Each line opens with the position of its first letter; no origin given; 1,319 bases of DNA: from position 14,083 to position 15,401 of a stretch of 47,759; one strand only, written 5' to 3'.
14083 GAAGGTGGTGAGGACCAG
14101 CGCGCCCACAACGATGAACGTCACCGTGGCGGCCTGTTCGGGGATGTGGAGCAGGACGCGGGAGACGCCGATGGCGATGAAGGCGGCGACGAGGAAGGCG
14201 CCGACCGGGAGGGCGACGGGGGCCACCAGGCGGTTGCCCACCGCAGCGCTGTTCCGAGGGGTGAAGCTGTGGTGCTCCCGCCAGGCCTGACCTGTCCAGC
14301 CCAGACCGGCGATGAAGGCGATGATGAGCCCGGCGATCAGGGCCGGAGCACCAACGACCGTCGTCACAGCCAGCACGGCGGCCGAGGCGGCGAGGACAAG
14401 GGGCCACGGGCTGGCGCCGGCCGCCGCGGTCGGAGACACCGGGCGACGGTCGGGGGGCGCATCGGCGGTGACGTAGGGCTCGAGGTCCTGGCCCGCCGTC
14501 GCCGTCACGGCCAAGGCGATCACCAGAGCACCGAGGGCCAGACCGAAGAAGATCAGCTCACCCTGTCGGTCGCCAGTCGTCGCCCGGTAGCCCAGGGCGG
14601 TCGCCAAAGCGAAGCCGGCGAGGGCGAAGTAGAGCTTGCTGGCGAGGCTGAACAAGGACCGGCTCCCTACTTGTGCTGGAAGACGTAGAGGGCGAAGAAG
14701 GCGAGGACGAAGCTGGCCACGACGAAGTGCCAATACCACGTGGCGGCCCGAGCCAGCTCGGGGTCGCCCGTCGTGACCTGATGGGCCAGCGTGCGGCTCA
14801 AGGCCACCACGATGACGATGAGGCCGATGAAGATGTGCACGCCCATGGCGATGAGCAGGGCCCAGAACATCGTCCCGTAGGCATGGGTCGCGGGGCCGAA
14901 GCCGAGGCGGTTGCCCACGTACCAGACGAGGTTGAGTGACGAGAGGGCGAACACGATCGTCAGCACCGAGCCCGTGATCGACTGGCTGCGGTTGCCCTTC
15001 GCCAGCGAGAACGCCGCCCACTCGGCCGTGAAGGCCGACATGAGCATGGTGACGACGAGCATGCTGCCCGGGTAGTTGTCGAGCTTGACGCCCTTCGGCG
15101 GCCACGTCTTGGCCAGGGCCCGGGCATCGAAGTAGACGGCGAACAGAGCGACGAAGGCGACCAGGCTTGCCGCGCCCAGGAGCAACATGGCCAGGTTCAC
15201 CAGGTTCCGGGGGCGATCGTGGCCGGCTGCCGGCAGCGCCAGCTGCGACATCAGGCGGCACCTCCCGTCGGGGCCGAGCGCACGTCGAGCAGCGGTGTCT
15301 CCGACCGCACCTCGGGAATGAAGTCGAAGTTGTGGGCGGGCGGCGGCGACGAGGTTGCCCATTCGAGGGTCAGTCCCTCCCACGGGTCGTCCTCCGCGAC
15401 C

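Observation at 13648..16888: Shadow oxidase module (I-like, III-like, cupredoxin) placed in front of a complete caa3 operon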

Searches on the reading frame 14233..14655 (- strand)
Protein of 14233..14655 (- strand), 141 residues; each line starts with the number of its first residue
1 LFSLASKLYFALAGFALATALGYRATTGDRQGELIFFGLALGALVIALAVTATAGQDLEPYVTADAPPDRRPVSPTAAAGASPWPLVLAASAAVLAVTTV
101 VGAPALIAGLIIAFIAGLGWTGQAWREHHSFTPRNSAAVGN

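Call 28: search_protein_families(library=pfam, proteins=[window:14233-14655:-], max_evalue=10)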
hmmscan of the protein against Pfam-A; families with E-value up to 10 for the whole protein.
window:14233-14655:- (141 aa): 3 families
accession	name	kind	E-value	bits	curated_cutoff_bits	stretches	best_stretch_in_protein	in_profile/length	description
PF12270.13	Cyt_c_ox_IV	-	0.075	13.5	26.9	1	80-125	82-127/132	Cytochrome c oxidase subunit IV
PF13567.11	DUF4131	-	0.075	13.2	31.6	1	83-129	4-52/165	Domain of unknown function (DUF4131)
PF05055.17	DUF677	-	1.3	8.3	29.1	1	90-129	195-235/336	Protein of unknown function (DUF677)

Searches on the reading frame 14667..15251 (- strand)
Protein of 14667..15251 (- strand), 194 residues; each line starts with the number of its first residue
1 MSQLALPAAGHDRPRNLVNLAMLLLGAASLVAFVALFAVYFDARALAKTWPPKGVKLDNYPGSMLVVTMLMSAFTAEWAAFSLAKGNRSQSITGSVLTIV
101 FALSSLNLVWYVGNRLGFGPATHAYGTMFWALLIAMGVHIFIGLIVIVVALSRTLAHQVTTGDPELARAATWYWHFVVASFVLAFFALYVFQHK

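Call 10: search_protein_families(library=pfam, proteins=[window:14667-15251:-], max_evalue=0.01)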
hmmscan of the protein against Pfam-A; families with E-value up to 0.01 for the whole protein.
window:14667-15251:- (194 aa): 1 family
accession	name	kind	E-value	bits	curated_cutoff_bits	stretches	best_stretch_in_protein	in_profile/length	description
PF00510.24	COX3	-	1.3e-16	61.7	23.8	1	18-191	76-256/258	Cytochrome c oxidase subunit III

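Call 11: search_protein_families(library=ncbifam, proteins=[window:14667-15251:-], max_evalue=0.01)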
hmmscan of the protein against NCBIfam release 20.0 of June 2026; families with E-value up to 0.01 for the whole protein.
window:14667-15251:- (194 aa): 4 families
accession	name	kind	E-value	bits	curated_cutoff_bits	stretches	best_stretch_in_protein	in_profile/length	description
NF050119.1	aa3_CtaE_Actin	exception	6.5e-15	55.9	190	1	12-191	6-189/190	aa3-type cytochrome oxidase subunit III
NF007944.0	PRK10663.1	equivalog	2.5e-09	37.2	340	1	29-190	36-200/204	cytochrome o ubiquinol oxidase subunit III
TIGR02842.1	CyoC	equivalog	1.7e-08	34.9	223.75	1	30-190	13-176/180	cytochrome o ubiquinol oxidase subunit III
TIGR02897.1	QoxC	equivalog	2.9e-08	34.1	239.9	1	19-190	11-186/190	cytochrome aa3 quinol oxidase subunit III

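Call 79: search_solved_structures(query=window:14667-15251:-, max_evalue=0.01)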
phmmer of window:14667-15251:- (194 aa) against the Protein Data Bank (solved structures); distinct sequences matched with E-value up to 0.01: 29.
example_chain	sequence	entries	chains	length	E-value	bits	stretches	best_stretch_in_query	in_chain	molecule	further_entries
8hcr_G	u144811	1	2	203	4.8e-15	59.1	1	13-190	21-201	Probable cytochrome c oxidase subunit 3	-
6adq_G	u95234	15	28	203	6.2e-14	55.5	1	13-190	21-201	Cytochrome c oxidase subunit 3 | Cytochrome aa3 subunit 3 | Probable cytochrome c oxidase subunit 3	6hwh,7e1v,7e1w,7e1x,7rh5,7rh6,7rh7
9wcx_f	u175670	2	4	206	6.5e-13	52.2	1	13-190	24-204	Probable cytochrome c oxidase subunit 3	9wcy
1qle_C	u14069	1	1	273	1.1e-12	51.5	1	35-191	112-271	CYTOCHROME C OXIDASE POLYPEPTIDE III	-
9fks_i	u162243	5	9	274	1.3e-12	51.2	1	35-191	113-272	cytochrome-c oxidase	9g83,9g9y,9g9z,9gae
7ate_C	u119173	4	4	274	1.4e-12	51.2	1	35-191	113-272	Cytochrome c oxidase subunit 3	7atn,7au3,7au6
5z62_C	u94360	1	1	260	2.1e-10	44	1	20-189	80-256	Cytochrome c oxidase subunit 3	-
9i6f_C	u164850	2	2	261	2.1e-10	44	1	20-189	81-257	Cytochrome c oxidase subunit 3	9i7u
7o37_c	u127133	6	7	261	3.9e-10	43.1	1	22-189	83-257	Cytochrome c oxidase subunit 3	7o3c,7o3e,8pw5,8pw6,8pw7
7q21_E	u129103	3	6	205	7e-10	42.3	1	10-192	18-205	Cytochrome c oxidase subunit 3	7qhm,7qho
5j4z_BC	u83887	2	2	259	7.5e-10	42.2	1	20-189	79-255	Cytochrome c oxidase subunit 3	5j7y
8zo8_C3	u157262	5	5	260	9e-10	42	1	22-189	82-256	Cytochrome c oxidase subunit 3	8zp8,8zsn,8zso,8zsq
8ugh_4C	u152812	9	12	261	9.1e-10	42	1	22-189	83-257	Cytochrome c oxidase subunit 3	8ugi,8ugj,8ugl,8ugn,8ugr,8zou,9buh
8d4t_P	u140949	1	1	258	1.2e-09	41.6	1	20-189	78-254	Cytochrome c oxidase subunit 3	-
5b1b_C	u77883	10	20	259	1.2e-09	41.6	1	20-189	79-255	Cytochrome c oxidase subunit 3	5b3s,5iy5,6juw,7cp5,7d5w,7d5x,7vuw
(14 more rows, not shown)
